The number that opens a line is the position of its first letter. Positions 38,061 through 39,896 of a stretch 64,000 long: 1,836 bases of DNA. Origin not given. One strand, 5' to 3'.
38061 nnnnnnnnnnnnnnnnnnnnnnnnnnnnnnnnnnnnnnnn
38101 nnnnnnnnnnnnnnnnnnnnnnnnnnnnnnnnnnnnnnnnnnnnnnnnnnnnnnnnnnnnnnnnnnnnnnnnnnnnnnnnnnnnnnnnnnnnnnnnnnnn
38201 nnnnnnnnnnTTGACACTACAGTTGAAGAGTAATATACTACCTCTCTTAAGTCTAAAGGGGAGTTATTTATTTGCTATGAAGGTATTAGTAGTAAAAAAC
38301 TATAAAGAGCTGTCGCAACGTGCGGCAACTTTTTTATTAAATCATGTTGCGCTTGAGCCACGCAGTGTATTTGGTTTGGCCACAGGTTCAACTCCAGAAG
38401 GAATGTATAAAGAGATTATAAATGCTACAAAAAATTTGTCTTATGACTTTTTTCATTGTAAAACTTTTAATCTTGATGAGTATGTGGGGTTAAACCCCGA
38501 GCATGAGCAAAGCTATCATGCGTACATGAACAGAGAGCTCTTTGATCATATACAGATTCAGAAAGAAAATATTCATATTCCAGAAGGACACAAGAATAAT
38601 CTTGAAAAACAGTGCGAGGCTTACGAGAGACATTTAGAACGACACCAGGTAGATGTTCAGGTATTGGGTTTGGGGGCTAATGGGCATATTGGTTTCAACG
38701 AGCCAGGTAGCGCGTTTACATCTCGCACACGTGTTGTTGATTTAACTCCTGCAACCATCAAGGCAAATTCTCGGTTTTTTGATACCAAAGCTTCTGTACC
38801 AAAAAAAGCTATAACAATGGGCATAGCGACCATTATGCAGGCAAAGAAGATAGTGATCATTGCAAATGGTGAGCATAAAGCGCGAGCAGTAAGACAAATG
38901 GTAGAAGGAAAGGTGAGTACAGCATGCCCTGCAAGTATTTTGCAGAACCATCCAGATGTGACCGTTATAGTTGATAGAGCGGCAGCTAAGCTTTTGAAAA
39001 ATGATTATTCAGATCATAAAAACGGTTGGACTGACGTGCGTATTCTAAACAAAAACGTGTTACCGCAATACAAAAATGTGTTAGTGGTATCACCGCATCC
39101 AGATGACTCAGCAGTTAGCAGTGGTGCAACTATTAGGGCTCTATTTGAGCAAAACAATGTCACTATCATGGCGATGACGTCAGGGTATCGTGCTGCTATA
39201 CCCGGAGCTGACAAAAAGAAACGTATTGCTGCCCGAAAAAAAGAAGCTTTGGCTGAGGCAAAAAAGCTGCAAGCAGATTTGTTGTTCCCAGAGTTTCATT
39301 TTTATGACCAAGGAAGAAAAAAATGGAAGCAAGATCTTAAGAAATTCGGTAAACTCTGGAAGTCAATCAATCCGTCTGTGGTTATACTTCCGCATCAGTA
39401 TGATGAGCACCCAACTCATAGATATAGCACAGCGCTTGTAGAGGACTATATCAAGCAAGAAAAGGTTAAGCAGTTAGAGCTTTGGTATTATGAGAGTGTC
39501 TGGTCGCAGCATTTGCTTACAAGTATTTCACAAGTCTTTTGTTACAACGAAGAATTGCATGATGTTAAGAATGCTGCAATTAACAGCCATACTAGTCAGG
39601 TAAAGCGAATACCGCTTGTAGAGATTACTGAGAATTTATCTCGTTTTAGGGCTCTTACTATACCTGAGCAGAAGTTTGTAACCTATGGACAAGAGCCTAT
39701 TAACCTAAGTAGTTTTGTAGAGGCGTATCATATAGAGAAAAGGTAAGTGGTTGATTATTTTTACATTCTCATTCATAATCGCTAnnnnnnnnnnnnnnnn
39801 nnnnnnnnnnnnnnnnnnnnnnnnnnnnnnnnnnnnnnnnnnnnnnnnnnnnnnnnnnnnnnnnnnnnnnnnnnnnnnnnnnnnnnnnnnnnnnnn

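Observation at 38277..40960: Fusion of glucosamine-6-phosphate deaminase (NagB) with a PIG-L/LmbE-type deacetylase, followed by a six-hairpin glycosidase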

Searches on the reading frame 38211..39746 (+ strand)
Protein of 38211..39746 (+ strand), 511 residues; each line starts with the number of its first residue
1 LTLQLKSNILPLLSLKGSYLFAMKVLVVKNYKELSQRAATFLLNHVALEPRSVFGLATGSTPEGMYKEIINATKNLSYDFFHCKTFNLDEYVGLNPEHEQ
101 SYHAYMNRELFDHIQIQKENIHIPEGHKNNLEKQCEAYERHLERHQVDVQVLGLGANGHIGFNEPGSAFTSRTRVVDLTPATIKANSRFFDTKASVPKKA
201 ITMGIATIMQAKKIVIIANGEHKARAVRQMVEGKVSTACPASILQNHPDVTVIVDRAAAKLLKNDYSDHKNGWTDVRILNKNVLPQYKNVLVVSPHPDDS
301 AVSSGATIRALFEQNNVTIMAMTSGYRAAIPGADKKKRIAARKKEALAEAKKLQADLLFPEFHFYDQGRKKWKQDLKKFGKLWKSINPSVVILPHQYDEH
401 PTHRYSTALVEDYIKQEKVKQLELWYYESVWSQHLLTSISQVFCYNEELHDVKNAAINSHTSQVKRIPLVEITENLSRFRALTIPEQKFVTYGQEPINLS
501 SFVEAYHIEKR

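Call 3: search_protein_families(library=pfam, proteins=[window:38277-39746:+], max_evalue=0.01)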
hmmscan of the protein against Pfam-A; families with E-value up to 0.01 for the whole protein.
window:38277-39746:+ (489 aa): 4 families
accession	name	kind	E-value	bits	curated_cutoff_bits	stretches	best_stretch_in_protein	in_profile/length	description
PF01182.26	Glucosamine_iso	-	5.1e-24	85.8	27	1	20-225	14-219/225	Glucosamine-6-phosphate isomerases/6-phosphogluconolactonase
PF02585.22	PIG-L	-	6.7e-18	65.9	28.2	1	269-390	1-127/129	GlcNAc-PI de-N-acetylase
PF04198.19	Sugar-bind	-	0.0005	19.8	27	1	84-213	101-241/257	Putative sugar-binding domain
PF01261.30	AP_endonuc_2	-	0.00089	19.5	31.1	0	280-375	30-129/249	Xylose isomerase-like TIM barrel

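Call 4: search_protein_families(library=ncbifam, proteins=[window:38277-39746:+], max_evalue=0.01)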
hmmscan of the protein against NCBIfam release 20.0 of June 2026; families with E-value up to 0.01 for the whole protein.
window:38277-39746:+ (489 aa): 10 families
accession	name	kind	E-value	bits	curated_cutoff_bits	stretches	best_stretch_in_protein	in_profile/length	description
NF001684.0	PRK00443.1-4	subfamily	7.5e-96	320.6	326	1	1-245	1-247/260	glucosamine-6-phosphate deaminase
TIGR00502.1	nagB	equivalog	2.2e-90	302.5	236.9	1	1-242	1-249/259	glucosamine-6-phosphate deaminase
NF002557.0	PRK02122.1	subfamily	4.7e-85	286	384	3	11-240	43-275/653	glucosamine-6-phosphate deaminase-like protein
NF001682.0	PRK00443.1-1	equivalog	3.6e-68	229.8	528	1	1-247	1-241/262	glucosamine-6-phosphate deaminase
NF001685.0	PRK00443.1-5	equivalog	1.5e-53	181.7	513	1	30-241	35-248/266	glucosamine-6-phosphate deaminase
NF007291.0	PRK09762.1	equivalog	3.8e-44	151.1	271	1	3-234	6-235/236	galactosamine-6-phosphate isomerase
NF009022.0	PRK12358.1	equivalog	1.2e-43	149.4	247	1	1-241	1-238/239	glucosamine-6-phosphate deaminase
TIGR01198.1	pgl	equivalog_domain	5e-23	81.9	124.45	1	11-238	11-232/234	6-phosphogluconolactonase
TIGR04001.1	thiol_BshB1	equivalog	1.3e-11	44.7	182.5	1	267-446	3-183/226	bacillithiol biosynthesis deacetylase BshB1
TIGR04000.1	thiol_BshB2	equivalog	8.9e-08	32.1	195.25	1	267-450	2-192/217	bacillithiol biosynthesis deacetylase BshB2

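Call 5: find_homologous_proteins(query=window:38277-39746:+)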
Query window:38277-39746:+ (489 aa): 6934 proteins with E <= 0.001 among 8000 candidates; the best 120 are listed.
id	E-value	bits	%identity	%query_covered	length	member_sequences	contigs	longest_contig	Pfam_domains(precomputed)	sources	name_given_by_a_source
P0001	3.1e-181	621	56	99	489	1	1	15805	PF02585.23,PF01182.27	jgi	jgi:glucosamine-6-phosphate deaminase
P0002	8.6e-178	610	54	99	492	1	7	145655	PF02585.23,PF01182.27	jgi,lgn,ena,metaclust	metaclust:\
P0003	1.5e-171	589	52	100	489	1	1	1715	PF02585.23,PF01182.27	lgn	-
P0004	5.3e-171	587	53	100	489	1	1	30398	PF02585.23,PF01182.27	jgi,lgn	jgi:glucosamine-6-phosphate deaminase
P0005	5.6e-171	587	53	99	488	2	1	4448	PF02585.23,PF01182.27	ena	-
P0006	8.6e-171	587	52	100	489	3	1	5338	PF02585.23,PF01182.27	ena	-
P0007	9.1e-171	587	54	97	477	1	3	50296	PF02585.23,PF01182.27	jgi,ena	-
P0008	4.8e-169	581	53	100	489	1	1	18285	PF02585.23,PF01182.27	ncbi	-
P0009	5.5e-169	581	52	100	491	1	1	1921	PF02585.23,PF01182.27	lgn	-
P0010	9.1e-169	580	51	100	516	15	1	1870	PF02585.23,PF01182.27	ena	-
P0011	5.3e-168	578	53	100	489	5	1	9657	PF02585.23,PF01182.27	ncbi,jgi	ncbi:MAG: glucosamine-6-phosphate deaminase [Patescibacteria group bacterium]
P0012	5.5e-168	578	52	100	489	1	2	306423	PF02585.23,PF01182.27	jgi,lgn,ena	jgi:glucosamine-6-phosphate deaminase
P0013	1.1e-167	577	52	99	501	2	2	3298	PF02585.23,PF01182.27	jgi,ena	-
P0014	1.4e-166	573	51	100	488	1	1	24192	PF02585.23,PF01182.27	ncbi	-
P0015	2.2e-162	559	51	99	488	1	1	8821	PF02585.23,PF01182.27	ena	-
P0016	3.1e-161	555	49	100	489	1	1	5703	PF02585.23,PF01182.27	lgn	-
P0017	9.6e-156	537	50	100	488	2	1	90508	PF02585.23,PF01182.27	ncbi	-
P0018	2.6e-145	503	48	100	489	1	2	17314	PF02585.23,PF01182.27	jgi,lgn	-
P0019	2.4e-140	486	45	99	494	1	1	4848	PF02585.23,PF01182.27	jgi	-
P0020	4.2e-124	433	42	99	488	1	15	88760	PF02585.23,PF01182.27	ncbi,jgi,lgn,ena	jgi:glucosamine-6-phosphate deaminase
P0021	1.1e-122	428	41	100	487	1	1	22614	PF02585.23,PF01182.27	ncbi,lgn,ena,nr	ncbi:glucosamine-6-phosphate deaminase [Patescibacteria group bacterium]|nr:glucosamine-6-phosphate 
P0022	1.1e-121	425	42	100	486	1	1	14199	PF02585.23,PF01182.27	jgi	-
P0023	2.3e-115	404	42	100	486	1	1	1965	PF02585.23,PF01182.27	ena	-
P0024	2.2e-112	394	40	100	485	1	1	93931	PF02585.23,PF01182.27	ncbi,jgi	-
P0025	3.8e-110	387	39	100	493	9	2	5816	PF02585.23,PF01182.27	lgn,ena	-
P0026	3.2e-109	384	40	99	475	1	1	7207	PF02585.23,PF01182.27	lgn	-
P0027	4.1e-107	377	50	68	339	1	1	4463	PF02585.23,PF01182.27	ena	-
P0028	6.1e-106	373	39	99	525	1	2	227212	PF02585.23,PF01182.27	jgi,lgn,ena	-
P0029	1.0e-105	372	40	100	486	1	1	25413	PF02585.23,PF01182.27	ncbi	-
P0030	1.3e-105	372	37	100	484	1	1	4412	PF02585.23,PF01182.27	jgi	-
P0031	1.6e-103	365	40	100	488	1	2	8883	PF02585.23,PF01182.27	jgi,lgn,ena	-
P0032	1.3e-101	359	40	100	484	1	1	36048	PF02585.23,PF01182.27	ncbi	-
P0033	4.7e-101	357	39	100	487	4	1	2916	PF02585.23,PF01182.27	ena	-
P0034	5.8e-101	357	38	100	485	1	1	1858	PF02585.23,PF01182.27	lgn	-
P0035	1.2e-100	355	38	100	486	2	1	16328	PF02585.23,PF01182.27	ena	-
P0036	1.3e-99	352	39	95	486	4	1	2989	PF02585.23,PF01182.27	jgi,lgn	jgi:glucosamine-6-phosphate deaminase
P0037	2.2e-99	351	38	100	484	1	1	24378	PF02585.23,PF01182.27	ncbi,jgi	-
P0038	3.7e-98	347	40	94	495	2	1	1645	PF02585.23,PF01182.27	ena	-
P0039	8.5e-85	303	33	100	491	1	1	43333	PF02585.23,PF01182.27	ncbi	-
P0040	8.2e-80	287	48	49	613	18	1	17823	PF02585.23,PF01182.27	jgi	-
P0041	3.6e-79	285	56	49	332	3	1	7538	PF01182.27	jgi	jgi:glucosamine-6-phosphate deaminase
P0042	1.4e-77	279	48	49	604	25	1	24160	PF02585.23,PF01182.27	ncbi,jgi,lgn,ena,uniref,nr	ncbi:MAG: glucosamine-6-phosphate deaminase [archaeon YNP-LCB-003-016]|uniref:glucosamine-6-phosphat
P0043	2.1e-77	279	45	49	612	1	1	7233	PF02585.23,PF01182.27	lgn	-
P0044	6.0e-75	271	52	51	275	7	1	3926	PF01182.27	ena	-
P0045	1.2e-74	270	42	43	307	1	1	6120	PF01182.27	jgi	jgi:glucosamine-6-phosphate deaminase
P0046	9.4e-74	267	51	50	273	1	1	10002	PF01182.27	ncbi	-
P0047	5.1e-73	264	50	49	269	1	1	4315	PF01182.27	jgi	jgi:glucosamine-6-phosphate deaminase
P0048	6.3e-73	264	51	48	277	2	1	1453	PF01182.27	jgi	-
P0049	6.9e-73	264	53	48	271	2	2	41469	PF01182.27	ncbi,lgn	ncbi:MAG: glucosamine-6-phosphate deaminase [Bacteroidota bacterium]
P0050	8.6e-73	264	51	48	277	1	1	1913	PF01182.27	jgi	-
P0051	1.9e-72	263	51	51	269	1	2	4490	PF01182.27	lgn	-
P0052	2.3e-72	262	51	49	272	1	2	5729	PF01182.27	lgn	-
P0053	2.5e-72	262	44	50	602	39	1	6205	PF02585.23,PF01182.27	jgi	-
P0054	2.6e-72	262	31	92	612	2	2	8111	PF02585.23,PF01182.27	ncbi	ncbi:MAG: glucosamine-6-phosphate deaminase [Candidatus Helarchaeota archaeon]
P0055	2.7e-72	262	51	49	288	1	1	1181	PF01182.27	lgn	-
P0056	8.7e-72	260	53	49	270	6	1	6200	PF01182.27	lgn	-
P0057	9.1e-72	260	52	50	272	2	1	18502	PF01182.27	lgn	-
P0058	1.1e-71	260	52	49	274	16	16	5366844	PF01182.27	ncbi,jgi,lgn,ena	ncbi:glucosamine-6-phosphate deaminase [Brevibacillus borstelensis]|jgi:glucosamine-6-phosphate deam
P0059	2.8e-71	259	50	50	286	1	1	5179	PF01182.27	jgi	jgi:glucosamine-6-phosphate deaminase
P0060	5.9e-71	258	31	91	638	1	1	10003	PF02585.23,PF01182.27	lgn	-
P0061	1.0e-70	257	31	91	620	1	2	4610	PF02585.23,PF01182.27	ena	-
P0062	1.4e-70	256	31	91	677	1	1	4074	PF02585.23,PF01182.27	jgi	jgi:glucosamine-6-phosphate deaminase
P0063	1.7e-70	256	31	92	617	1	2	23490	PF02585.23,PF01182.27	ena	-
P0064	2.1e-70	256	31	91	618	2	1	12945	PF02585.23,PF01182.27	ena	-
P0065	2.4e-70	256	33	92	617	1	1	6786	PF02585.23,PF01182.27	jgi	-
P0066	2.6e-70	256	31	91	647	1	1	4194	PF02585.23,PF01182.27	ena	-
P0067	3.2e-70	255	50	49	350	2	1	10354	PF13728.13,PF00085.27,PF13098.14,PF01182.27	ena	-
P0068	3.2e-70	255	33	91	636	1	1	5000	PF02585.23,PF01182.27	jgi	jgi:glucosamine-6-phosphate deaminase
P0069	3.6e-70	255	32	96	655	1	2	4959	PF02585.23,PF01182.27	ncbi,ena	-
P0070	3.8e-70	255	32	91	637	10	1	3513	PF02585.23,PF01182.27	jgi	jgi:glucosamine-6-phosphate deaminase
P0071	4.7e-70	255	31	91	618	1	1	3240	PF02585.23,PF01182.27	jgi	jgi:glucosamine-6-phosphate deaminase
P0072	4.7e-70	255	32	89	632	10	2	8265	PF02585.23,PF01182.27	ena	-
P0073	4.9e-70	255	30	91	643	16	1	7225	PF02585.23,PF01182.27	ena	-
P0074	7.5e-70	254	31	87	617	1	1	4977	PF02585.23,PF01182.27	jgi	-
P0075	8.4e-70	254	31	92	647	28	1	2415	PF02585.23,PF01182.27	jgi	-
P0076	1.0e-69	254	31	92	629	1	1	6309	PF02585.23,PF01182.27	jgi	jgi:glucosamine-6-phosphate deaminase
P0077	1.4e-69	253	31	91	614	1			PF02585.23,PF01182.27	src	-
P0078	1.5e-69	253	33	89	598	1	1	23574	PF02585.23,PF01182.27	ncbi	-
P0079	1.5e-69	253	31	91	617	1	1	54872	PF02585.23,PF01182.27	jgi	jgi:glucosamine-6-phosphate deaminase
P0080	1.9e-69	253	31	91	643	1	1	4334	PF02585.23,PF01182.27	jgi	jgi:glucosamine-6-phosphate deaminase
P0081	2.2e-69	252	30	91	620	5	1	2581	PF02585.23,PF01182.27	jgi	-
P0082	2.3e-69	252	49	51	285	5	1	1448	PF01182.27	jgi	-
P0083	2.6e-69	252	31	92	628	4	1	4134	PF02585.23,PF01182.27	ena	-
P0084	2.7e-69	252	32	91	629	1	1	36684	PF02585.23,PF01182.27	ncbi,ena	ncbi:MAG TPA: glucosamine-6-phosphate deaminase [Gemmatimonadales bacterium]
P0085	3.2e-69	252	38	62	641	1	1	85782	PF02585.23,PF01182.27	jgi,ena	jgi:glucosamine-6-phosphate deaminase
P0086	3.4e-69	252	31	89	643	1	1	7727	PF02585.23,PF01182.27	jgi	-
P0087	4.1e-69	252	32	91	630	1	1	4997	PF02585.23,PF01182.27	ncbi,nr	ncbi:MAG TPA: glucosamine-6-phosphate deaminase [Gemmatimonadales bacterium]|nr:glucosamine-6-phosph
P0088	4.1e-69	252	30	92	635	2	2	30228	PF02585.23,PF01182.27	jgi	-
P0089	4.1e-69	252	31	87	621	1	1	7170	PF02585.23,PF01182.27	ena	-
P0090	4.4e-69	251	51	48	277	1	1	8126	PF01182.27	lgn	-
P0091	4.5e-69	251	32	91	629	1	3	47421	PF02585.23,PF01182.27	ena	-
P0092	5.0e-69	251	31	91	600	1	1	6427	PF02585.23,PF01182.27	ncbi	ncbi:MAG TPA: glucosamine-6-phosphate deaminase, partial [Longimicrobiales bacterium]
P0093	5.1e-69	251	31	89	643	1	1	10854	PF02585.23,PF01182.27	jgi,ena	jgi:glucosamine-6-phosphate deaminase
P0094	6.1e-69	251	31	91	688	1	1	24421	PF02585.23,PF01182.27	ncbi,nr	ncbi:MAG TPA: glucosamine-6-phosphate deaminase [Longimicrobiaceae bacterium]|nr:glucosamine-6-phosp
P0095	6.2e-69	251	31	91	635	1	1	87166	PF02585.23,PF01182.27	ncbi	-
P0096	6.4e-69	251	32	89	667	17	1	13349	PF02585.23,PF01182.27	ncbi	-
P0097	7.0e-69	251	31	91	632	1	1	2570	PF02585.23,PF01182.27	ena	-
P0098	7.1e-69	251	32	91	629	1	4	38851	PF02585.23,PF01182.27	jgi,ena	jgi:glucosamine-6-phosphate deaminase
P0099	7.1e-69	251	32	91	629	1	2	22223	PF02585.23,PF01182.27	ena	-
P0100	7.1e-69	251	32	91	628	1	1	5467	PF02585.23,PF01182.27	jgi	jgi:glucosamine-6-phosphate deaminase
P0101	7.7e-69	251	31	92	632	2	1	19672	PF02585.23,PF01182.27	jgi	jgi:glucosamine-6-phosphate deaminase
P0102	7.8e-69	251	31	87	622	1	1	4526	PF02585.23,PF01182.27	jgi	jgi:glucosamine-6-phosphate deaminase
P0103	7.9e-69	251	32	89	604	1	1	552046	PF02585.23,PF01182.27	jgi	jgi:glucosamine-6-phosphate deaminase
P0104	8.2e-69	251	30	89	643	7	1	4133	PF02585.23,PF01182.27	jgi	jgi:glucosamine-6-phosphate deaminase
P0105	8.4e-69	251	32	91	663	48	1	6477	PF02585.23,PF01182.27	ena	-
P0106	8.8e-69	250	32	92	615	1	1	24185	PF02585.23,PF01182.27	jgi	jgi:glucosamine-6-phosphate deaminase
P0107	9.1e-69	250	32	90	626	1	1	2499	PF02585.23,PF01182.27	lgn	-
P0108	9.2e-69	250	35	90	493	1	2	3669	PF02585.23,PF01182.27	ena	-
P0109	9.9e-69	250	32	91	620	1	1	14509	PF02585.23,PF01182.27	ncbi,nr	ncbi:MAG TPA: glucosamine-6-phosphate deaminase [Gemmatimonadales bacterium]|nr:glucosamine-6-phosph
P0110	1.0e-68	250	31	91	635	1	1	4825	PF02585.23,PF01182.27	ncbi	-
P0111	1.0e-68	250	30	89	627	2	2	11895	PF02585.23,PF01182.27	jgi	-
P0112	1.0e-68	250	52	49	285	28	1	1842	PF04198.20,PF01182.27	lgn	-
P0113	1.1e-68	250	30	91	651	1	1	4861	PF02585.23,PF01182.27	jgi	jgi:glucosamine-6-phosphate deaminase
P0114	1.2e-68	250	32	91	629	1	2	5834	PF02585.23,PF01182.27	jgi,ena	jgi:glucosamine-6-phosphate deaminase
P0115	1.3e-68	250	30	89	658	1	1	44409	PF02585.23,PF01182.27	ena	-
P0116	1.4e-68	250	49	48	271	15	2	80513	PF01182.27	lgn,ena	-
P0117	1.4e-68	250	31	87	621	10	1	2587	PF02585.23,PF01182.27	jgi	-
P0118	1.4e-68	250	32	91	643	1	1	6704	PF02585.23,PF01182.27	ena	-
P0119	1.6e-68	250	31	86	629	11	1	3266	PF02585.23,PF01182.27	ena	-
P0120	1.7e-68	250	31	91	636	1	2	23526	PF02585.23,PF01182.27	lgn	-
